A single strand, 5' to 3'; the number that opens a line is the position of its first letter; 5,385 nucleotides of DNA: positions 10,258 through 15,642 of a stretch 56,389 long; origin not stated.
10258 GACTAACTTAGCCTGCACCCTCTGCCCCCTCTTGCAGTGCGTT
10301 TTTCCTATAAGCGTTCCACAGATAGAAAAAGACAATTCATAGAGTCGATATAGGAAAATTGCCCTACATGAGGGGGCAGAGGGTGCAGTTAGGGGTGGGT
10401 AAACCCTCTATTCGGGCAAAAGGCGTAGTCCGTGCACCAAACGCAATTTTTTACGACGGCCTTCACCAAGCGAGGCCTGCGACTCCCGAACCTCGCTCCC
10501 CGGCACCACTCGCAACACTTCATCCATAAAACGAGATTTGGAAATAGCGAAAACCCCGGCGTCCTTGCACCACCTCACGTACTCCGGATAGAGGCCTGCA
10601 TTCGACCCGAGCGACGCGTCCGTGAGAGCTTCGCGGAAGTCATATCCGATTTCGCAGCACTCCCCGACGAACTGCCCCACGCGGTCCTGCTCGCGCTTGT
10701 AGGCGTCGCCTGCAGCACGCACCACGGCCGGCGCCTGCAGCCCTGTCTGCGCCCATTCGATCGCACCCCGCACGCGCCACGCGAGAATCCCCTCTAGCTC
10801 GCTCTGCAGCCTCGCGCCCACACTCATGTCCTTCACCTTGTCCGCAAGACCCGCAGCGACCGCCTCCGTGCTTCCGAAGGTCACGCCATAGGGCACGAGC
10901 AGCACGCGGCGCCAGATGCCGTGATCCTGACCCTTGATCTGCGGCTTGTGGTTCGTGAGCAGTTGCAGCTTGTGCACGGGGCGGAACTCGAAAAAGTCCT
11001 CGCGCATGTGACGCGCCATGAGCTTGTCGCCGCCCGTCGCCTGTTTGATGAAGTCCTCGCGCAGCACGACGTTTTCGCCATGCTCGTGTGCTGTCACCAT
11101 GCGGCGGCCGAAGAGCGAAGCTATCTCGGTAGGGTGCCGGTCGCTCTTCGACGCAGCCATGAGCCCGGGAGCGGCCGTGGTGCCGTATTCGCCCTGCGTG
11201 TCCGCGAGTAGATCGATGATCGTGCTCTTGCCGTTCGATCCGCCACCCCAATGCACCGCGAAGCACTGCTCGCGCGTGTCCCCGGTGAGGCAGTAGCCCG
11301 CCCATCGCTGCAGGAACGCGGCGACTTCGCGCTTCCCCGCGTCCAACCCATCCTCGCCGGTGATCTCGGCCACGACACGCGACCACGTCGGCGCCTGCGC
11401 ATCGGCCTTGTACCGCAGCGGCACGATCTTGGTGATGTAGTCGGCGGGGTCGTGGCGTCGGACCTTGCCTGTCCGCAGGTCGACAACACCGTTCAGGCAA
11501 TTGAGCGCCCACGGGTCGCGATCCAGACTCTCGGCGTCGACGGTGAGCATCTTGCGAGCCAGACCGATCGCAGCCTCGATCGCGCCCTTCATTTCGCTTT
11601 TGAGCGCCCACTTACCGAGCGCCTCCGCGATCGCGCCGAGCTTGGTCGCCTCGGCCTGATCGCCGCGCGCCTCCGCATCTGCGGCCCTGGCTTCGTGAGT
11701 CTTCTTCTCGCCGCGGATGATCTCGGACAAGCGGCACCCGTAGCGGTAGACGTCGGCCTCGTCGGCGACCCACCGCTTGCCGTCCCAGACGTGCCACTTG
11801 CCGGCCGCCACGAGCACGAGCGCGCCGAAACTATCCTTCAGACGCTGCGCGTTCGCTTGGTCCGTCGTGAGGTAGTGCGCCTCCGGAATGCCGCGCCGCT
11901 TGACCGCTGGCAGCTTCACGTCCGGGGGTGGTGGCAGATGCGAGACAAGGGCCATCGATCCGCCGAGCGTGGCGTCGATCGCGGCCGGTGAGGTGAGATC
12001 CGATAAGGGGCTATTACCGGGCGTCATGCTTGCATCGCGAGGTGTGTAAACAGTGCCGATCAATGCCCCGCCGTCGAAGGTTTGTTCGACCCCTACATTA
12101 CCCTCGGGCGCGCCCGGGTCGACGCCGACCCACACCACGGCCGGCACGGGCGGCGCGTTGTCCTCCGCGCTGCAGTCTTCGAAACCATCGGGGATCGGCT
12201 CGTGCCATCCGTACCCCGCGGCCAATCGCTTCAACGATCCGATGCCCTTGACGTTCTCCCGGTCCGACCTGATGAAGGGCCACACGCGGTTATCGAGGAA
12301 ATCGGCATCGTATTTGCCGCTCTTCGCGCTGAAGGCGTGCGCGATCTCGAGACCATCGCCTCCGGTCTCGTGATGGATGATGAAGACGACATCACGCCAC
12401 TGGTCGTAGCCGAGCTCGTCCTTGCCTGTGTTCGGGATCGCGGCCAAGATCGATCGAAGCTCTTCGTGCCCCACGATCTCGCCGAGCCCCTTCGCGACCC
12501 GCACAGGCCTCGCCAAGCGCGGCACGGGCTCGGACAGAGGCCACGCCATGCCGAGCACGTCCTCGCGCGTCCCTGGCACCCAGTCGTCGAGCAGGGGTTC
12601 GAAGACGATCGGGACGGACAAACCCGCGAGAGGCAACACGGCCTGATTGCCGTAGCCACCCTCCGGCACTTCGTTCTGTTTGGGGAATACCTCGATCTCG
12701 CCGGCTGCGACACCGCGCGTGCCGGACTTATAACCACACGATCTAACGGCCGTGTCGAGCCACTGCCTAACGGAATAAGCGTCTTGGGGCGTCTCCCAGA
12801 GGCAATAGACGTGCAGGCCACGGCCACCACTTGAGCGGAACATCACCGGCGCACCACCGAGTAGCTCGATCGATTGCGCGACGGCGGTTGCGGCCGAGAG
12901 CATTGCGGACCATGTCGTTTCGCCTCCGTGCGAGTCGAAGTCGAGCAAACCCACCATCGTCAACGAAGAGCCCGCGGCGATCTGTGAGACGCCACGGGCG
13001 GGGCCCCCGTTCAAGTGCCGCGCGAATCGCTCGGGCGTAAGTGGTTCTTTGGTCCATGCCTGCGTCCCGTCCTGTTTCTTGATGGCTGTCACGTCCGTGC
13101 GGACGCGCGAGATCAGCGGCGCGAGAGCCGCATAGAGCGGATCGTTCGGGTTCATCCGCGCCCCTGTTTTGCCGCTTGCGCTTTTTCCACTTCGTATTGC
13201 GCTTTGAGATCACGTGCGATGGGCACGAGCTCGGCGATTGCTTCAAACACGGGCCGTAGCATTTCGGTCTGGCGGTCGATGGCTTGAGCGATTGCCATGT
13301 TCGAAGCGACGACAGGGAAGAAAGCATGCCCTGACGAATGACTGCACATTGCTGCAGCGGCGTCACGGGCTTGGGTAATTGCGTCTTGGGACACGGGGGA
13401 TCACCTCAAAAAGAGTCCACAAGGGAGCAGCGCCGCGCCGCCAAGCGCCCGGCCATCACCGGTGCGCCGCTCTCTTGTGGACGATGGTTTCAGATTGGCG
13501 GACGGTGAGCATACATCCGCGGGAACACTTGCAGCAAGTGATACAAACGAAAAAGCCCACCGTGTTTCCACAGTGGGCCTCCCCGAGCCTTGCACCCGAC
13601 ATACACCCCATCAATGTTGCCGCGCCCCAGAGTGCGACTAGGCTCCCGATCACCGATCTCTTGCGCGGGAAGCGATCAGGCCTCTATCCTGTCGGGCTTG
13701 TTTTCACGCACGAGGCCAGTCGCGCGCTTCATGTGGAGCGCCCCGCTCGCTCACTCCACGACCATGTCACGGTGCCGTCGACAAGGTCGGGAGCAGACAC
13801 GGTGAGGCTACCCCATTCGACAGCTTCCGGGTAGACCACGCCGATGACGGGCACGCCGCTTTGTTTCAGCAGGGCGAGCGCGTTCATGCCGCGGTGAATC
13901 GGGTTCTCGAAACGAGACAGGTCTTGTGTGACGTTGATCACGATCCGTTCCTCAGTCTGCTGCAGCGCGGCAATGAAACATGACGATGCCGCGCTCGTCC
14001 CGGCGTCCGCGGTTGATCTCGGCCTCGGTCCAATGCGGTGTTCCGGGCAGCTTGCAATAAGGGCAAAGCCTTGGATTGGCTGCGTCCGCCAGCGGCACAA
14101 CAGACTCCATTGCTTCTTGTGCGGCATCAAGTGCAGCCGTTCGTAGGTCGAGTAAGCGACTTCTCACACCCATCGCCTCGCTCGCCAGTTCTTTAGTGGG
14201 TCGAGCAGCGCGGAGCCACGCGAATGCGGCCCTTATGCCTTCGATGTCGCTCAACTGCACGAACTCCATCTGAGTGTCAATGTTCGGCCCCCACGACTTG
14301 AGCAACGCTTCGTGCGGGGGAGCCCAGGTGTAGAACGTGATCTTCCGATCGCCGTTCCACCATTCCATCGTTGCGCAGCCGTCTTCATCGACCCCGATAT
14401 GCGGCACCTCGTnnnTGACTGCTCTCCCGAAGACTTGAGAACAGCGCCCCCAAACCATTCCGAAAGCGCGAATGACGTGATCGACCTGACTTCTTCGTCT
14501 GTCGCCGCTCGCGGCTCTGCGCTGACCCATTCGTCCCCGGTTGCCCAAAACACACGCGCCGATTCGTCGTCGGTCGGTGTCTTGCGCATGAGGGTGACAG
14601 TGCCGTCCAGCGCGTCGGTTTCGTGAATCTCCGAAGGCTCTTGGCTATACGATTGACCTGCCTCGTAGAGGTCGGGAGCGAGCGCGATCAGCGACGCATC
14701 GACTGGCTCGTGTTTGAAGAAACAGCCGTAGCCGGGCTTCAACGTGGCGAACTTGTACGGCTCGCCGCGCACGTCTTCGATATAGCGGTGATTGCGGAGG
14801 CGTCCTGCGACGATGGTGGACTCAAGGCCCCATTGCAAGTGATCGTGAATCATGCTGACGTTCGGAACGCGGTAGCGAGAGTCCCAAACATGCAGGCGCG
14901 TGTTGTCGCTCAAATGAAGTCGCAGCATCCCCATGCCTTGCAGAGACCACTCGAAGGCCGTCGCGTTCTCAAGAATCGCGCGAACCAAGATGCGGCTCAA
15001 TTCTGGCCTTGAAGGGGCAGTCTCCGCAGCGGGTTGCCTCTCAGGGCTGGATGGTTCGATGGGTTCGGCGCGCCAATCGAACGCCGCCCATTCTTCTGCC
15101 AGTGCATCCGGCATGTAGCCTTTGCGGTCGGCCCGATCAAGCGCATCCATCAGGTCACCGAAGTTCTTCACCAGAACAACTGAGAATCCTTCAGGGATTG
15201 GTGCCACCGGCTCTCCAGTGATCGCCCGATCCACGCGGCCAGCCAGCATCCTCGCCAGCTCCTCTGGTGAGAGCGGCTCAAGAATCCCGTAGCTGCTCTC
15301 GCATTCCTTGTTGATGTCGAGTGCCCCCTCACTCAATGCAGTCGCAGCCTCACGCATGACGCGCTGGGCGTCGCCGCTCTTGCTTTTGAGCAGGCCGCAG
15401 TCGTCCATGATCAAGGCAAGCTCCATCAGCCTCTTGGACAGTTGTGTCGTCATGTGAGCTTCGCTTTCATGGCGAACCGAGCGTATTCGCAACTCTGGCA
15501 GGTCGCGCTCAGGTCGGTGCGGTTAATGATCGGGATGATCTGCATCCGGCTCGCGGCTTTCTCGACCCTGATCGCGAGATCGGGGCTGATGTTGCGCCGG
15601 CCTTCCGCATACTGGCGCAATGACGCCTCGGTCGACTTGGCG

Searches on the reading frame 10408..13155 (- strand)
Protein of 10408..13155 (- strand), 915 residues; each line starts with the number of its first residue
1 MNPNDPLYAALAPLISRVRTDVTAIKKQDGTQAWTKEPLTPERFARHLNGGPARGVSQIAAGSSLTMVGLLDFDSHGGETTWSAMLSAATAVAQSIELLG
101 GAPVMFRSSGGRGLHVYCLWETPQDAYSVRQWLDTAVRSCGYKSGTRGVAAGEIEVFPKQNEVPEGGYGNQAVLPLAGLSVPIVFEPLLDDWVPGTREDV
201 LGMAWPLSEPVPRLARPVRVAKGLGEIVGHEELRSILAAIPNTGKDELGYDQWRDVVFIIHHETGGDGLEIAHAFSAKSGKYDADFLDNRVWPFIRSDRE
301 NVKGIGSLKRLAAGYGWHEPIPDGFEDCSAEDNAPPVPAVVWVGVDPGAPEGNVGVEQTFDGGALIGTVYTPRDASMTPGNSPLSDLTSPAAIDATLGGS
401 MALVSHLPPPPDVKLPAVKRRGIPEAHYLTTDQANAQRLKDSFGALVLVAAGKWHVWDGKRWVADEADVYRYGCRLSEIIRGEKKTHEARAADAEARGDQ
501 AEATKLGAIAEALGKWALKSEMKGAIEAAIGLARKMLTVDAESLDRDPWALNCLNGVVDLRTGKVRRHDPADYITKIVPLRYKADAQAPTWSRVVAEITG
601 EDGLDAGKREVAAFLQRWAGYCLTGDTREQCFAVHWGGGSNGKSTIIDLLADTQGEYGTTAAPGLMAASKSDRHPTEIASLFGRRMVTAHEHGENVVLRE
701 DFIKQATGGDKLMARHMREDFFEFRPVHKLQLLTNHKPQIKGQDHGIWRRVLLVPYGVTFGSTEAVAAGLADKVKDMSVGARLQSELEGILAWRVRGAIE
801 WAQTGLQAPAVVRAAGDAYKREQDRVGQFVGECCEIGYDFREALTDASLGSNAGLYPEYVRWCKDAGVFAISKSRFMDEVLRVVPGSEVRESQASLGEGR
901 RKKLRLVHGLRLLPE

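Call 31: search_protein_families(library=phrogs, max_evalue=0.001, proteins=[window:10408-13155:-])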
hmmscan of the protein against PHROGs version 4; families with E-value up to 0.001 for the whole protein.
window:10408-13155:- (915 aa): 12 families
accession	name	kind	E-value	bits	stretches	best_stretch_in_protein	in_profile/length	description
phrog_16950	-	DNA, RNA and nucleotide metabolism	5.2e-173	578.1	1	416-913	352-839/843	DNA primase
phrog_1156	-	DNA, RNA and nucleotide metabolism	9.4e-104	349.6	1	230-881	227-801/855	DNA primase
phrog_2478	-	DNA, RNA and nucleotide metabolism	1.8e-101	341.7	2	408-879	383-817/854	DNA polymerase/primase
phrog_6088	-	DNA, RNA and nucleotide metabolism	3.5e-100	337.6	1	428-880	330-742/772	DNA primase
phrog_1829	-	DNA, RNA and nucleotide metabolism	5.1e-85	287.1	1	423-891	317-740/772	DNA primase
phrog_1883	-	DNA, RNA and nucleotide metabolism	5.6e-57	194.6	1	490-878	356-724/756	DNA helicase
phrog_864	-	DNA, RNA and nucleotide metabolism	5.6e-54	185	1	508-889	265-607/1064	DNA primase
phrog_7601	-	unknown function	7.6e-28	98.7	1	623-886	13-256/289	-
phrog_16213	-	DNA, RNA and nucleotide metabolism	6.8e-13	48.8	1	508-837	275-587/732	DNA primase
phrog_5362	-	DNA, RNA and nucleotide metabolism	9.7e-08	32.7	0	153-176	216-239/280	DNA primase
phrog_21866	-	DNA, RNA and nucleotide metabolism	1.4e-07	32.3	1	26-171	31-161/538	primase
phrog_29234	-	unknown function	6.5e-05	22.1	1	223-320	229-324/887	-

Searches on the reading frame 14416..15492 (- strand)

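Call 65: search_protein_families(library=pfam, alignment_id=A7, max_evalue=0.001)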
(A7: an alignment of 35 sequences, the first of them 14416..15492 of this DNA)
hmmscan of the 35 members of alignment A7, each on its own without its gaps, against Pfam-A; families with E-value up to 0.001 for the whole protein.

A. member 1, window:14416-15492:- (359 aa): 0 families

B. families by the number of members that match (of 35 scanned): 6 families
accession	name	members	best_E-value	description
PF24175.2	SU10_adaptor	2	1.1e-26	SU10 adaptor protein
PF10721.14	DUF2514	1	2.9e-20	Protein of unknown function (DUF2514)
PF03592.21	Terminase_2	1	7.1e-19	Terminase small subunit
PF21825.2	crAss001_48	1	1.6e-14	crAss001_48 related protein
PF25612.1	DUF7940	1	3.3e-10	Family of unknown function (DUF7940)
PF20935.2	DUF6847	1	5.4e-08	Family of unknown function (DUF6847)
